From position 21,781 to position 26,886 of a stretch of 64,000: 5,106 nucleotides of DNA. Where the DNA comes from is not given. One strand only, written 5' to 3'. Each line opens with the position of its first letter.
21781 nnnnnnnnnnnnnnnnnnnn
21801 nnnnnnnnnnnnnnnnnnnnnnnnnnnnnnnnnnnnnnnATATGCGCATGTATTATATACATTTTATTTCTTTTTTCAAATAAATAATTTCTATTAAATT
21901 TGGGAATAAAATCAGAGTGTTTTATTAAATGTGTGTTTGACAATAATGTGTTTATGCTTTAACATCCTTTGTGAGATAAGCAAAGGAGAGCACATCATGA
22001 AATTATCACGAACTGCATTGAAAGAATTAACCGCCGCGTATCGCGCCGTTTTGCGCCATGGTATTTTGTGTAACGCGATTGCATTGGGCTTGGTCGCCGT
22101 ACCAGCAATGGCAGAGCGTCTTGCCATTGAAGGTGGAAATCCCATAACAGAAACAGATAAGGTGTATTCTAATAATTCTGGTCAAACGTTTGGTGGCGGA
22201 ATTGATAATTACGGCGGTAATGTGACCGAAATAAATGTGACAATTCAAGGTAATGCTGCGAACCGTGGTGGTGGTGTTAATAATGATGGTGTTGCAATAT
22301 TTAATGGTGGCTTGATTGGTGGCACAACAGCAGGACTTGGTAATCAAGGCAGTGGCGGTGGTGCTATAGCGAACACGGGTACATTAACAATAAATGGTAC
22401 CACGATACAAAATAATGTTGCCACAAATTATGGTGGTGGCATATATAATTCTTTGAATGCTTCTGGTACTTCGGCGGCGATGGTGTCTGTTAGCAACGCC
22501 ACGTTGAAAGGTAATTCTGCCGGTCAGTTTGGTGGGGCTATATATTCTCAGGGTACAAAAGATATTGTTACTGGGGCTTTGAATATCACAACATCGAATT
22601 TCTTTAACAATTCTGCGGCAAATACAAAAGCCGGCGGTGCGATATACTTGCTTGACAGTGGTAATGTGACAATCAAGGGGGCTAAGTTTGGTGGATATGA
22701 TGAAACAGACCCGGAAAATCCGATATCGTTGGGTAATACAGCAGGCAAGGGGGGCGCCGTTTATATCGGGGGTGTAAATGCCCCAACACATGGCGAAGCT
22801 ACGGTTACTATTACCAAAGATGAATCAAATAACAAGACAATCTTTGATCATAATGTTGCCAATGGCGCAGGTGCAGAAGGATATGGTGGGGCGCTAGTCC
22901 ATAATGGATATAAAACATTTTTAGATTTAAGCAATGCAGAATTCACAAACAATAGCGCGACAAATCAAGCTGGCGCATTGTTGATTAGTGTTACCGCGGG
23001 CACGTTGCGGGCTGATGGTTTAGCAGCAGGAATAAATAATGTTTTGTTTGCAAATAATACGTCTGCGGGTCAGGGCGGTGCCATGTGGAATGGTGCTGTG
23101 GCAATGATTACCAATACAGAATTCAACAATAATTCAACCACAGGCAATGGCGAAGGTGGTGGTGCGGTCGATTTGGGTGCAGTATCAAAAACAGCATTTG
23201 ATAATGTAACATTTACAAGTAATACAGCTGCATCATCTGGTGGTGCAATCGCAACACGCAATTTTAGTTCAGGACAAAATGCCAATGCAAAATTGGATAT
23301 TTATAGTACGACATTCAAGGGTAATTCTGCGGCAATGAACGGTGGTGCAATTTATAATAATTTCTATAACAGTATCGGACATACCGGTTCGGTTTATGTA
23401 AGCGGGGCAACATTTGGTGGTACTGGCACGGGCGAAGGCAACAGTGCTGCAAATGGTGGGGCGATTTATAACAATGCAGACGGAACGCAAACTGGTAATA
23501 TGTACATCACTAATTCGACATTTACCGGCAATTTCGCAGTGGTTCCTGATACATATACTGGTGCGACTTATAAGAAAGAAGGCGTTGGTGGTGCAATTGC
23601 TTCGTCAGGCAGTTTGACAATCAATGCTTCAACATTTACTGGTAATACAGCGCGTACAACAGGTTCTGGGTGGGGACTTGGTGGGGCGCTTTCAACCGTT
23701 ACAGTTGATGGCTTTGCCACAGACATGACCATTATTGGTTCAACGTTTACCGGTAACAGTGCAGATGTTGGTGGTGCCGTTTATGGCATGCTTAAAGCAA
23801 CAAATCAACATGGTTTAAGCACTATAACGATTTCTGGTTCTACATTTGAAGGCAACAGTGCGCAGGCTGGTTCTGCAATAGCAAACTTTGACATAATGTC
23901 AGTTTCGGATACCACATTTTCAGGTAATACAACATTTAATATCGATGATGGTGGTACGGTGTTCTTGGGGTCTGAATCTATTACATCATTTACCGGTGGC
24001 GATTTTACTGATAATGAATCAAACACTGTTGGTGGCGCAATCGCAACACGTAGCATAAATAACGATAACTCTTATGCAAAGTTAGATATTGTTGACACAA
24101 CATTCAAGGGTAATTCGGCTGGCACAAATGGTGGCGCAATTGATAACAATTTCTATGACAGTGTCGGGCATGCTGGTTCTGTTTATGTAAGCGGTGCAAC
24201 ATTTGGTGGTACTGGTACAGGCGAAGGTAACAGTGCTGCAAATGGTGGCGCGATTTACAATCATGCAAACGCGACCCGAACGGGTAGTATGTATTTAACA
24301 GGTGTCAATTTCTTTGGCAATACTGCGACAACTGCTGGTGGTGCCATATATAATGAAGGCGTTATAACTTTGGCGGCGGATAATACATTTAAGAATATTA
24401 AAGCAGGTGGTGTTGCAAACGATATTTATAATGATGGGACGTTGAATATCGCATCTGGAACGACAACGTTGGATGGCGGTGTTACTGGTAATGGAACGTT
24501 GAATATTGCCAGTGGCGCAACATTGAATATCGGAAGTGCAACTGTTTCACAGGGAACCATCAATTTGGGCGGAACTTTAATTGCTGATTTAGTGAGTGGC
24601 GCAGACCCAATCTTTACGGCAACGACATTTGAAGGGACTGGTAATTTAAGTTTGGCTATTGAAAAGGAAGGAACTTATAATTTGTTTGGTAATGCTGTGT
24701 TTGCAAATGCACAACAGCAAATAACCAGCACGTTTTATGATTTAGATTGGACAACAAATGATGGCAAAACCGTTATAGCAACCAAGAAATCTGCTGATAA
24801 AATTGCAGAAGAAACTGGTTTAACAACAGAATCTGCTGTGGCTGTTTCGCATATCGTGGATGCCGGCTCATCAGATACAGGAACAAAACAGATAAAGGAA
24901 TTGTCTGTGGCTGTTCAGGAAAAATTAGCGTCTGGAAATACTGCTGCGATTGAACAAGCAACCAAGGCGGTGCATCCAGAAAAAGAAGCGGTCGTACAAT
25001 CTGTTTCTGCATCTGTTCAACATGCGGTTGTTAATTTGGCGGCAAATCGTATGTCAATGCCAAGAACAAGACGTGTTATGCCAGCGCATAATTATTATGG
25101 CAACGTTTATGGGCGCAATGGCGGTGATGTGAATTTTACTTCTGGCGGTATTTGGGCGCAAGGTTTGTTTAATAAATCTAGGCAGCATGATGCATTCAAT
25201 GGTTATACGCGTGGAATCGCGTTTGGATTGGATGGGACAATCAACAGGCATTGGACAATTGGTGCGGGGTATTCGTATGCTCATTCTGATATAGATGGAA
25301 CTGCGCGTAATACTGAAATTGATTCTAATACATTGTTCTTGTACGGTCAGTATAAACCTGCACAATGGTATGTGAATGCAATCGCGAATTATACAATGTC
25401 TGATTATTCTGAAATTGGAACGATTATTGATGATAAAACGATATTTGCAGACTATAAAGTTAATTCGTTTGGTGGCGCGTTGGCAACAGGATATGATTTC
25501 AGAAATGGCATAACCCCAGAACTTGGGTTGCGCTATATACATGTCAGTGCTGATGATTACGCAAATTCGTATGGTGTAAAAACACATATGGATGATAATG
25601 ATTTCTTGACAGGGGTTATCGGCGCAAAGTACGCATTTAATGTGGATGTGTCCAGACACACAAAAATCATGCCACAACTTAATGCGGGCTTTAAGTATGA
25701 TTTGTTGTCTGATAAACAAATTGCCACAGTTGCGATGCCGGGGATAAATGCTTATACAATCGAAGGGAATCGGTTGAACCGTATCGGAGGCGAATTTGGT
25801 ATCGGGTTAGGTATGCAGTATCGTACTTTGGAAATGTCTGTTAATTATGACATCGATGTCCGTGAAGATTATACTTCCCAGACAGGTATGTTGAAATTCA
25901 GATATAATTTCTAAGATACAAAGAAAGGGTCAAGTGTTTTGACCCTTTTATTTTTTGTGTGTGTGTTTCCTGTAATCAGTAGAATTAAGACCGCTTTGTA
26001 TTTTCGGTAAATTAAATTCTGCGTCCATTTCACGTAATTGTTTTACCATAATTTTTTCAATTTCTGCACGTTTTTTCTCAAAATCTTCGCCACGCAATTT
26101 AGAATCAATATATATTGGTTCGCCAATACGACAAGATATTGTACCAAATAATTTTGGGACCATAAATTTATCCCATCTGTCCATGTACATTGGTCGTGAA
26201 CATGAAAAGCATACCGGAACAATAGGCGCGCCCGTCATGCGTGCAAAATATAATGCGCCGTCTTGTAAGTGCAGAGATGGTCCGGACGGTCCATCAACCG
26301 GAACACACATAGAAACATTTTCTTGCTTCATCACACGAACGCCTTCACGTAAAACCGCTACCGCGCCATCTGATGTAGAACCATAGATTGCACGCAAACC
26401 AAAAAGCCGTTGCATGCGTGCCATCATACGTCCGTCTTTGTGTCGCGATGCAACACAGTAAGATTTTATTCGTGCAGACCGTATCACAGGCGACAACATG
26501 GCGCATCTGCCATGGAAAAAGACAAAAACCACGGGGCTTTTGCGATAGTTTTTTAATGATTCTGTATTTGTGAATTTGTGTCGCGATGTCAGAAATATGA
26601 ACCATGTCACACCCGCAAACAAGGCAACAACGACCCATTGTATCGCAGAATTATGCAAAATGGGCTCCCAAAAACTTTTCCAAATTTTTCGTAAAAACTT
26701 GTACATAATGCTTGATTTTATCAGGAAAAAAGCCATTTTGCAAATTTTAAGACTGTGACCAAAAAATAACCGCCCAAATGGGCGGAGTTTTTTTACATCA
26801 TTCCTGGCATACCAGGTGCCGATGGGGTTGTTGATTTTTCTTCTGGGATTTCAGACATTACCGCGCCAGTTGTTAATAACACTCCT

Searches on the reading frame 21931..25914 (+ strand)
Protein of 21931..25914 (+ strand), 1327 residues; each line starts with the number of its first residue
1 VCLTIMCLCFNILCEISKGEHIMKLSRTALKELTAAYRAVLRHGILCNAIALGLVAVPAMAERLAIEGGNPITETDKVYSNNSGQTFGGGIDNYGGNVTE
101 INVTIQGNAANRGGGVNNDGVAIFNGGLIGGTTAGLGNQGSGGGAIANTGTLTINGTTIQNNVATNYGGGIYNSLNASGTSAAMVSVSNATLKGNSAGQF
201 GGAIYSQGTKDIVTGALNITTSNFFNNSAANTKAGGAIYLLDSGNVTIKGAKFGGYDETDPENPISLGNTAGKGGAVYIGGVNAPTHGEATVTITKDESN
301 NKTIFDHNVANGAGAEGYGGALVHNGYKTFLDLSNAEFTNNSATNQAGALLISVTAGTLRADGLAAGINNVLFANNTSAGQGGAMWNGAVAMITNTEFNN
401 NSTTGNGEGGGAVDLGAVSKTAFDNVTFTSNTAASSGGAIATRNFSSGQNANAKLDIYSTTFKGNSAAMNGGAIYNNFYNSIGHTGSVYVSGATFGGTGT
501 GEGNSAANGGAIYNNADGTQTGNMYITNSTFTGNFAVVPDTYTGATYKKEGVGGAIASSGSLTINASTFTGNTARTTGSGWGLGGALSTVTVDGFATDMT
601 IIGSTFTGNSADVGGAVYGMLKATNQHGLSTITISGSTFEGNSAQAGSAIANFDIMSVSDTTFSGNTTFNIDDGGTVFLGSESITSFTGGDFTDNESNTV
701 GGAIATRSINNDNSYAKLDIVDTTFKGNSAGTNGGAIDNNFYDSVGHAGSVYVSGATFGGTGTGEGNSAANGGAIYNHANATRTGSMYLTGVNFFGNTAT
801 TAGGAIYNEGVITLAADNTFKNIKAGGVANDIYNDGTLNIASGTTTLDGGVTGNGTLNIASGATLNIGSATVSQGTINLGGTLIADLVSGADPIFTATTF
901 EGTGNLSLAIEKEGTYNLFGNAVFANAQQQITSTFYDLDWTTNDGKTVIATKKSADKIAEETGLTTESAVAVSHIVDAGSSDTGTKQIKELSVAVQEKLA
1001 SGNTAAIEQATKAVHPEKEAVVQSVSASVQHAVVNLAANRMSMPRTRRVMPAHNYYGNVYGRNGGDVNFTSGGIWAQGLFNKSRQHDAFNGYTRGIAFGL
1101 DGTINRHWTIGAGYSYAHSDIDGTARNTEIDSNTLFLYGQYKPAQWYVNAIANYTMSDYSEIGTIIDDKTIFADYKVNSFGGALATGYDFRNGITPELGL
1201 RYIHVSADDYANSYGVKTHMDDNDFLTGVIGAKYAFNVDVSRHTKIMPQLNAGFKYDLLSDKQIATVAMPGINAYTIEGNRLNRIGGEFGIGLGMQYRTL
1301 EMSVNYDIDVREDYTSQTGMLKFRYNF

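Call 45: search_protein_families(library=pfam, proteins=[window:21931-25914:+], max_evalue=0.001)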
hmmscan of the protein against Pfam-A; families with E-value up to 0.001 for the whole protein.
window:21931-25914:+ (1327 aa): 2 families
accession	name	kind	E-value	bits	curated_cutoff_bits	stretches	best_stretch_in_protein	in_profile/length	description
PF03797.25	Autotransporter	-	2.4e-35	123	26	1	1074-1307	1-255/255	Autotransporter beta-domain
PF02415.23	Chlam_PMP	-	7.1e-19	66.3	20.6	0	459-476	1-18/19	Chlamydia polymorphic membrane protein (Chlamydia_PMP) repeat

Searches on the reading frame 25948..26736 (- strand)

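Call 43: search_protein_families(library=pfam, proteins=[window:25948-26736:-], max_evalue=0.001)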
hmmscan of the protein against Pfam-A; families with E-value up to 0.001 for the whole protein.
window:25948-26736:- (262 aa): 1 family
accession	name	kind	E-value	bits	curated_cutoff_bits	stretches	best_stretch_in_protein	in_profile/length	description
PF04028.18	DUF374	-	1.1e-15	57.3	26.8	1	91-153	7-68/69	Domain of unknown function (DUF374)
